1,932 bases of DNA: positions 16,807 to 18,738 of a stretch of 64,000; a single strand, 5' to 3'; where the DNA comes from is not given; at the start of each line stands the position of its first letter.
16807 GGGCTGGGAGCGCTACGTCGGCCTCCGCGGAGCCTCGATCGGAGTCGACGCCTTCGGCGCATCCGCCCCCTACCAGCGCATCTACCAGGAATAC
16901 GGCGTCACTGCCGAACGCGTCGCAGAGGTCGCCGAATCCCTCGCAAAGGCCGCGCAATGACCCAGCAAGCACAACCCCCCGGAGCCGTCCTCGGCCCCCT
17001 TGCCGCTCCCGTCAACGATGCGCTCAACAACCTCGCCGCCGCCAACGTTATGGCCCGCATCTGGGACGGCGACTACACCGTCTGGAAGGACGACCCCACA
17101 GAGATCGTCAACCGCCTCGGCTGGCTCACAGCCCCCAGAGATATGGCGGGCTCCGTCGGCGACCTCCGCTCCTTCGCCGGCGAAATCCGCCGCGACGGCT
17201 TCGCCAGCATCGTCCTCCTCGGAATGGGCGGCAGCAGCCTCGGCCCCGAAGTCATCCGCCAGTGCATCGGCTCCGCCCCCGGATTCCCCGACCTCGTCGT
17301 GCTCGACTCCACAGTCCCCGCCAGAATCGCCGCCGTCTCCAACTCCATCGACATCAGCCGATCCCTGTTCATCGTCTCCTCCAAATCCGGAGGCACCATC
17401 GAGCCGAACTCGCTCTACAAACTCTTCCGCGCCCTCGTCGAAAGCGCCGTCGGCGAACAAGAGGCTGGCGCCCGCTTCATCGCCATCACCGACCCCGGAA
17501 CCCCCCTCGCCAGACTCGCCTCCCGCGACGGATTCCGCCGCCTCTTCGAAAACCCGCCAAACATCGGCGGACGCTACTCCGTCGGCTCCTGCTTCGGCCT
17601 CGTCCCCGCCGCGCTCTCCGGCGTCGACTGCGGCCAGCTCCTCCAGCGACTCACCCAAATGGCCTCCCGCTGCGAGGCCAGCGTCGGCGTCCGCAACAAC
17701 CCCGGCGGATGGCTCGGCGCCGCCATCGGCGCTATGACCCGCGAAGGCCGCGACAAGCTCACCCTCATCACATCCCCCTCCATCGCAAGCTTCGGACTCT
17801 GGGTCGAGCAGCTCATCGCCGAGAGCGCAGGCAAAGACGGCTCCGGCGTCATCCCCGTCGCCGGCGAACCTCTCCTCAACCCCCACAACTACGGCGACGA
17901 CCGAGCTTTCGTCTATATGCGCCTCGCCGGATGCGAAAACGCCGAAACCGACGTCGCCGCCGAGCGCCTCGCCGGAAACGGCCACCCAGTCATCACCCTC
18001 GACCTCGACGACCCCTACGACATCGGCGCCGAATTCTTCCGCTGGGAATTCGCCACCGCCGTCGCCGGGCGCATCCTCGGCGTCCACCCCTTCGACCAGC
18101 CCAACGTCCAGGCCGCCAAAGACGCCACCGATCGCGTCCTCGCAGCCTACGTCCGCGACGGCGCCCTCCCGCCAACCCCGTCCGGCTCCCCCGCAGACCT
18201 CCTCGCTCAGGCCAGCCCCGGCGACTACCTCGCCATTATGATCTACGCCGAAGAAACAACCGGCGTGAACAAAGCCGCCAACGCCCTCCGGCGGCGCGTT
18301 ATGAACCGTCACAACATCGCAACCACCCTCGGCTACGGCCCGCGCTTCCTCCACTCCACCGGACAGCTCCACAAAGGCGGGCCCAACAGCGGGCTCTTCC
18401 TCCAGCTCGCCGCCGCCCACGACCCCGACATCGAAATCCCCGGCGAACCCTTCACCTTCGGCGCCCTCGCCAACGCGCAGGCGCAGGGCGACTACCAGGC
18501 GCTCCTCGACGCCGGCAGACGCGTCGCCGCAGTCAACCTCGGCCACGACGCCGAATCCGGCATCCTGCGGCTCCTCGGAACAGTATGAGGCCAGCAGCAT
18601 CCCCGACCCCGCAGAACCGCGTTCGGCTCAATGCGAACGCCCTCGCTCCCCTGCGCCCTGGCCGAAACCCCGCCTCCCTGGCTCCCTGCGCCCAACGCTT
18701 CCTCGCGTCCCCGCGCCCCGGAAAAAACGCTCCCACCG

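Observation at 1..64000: Very strong, uniform strand asymmetry: the + strand has about twice as much C as G regardless of gene orientation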

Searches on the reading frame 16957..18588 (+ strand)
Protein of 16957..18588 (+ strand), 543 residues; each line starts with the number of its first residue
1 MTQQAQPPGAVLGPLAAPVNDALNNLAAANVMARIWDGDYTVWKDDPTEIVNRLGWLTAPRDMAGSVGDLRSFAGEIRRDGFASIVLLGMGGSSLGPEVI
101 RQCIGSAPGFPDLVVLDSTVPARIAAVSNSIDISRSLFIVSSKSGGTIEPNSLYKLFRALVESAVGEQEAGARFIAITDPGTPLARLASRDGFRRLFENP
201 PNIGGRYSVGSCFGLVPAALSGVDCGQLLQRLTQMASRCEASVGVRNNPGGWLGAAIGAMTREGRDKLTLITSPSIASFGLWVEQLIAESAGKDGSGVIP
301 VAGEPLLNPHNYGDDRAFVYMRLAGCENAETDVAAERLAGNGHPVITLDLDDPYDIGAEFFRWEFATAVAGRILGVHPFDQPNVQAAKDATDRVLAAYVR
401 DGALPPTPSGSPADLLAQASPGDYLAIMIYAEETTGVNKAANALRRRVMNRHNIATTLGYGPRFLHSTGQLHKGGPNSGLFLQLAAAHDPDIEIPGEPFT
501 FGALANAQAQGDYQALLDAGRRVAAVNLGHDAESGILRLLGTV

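Call 14: search_protein_families(library=pfam, proteins=[window:16957-18588:+])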
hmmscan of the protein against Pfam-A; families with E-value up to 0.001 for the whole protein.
window:16957-18588:+ (543 aa): 1 family
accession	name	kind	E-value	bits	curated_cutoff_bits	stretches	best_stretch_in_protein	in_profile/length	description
PF00342.24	PGI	-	1.7e-13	50.5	22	1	83-224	97-237/486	Phosphoglucose isomerase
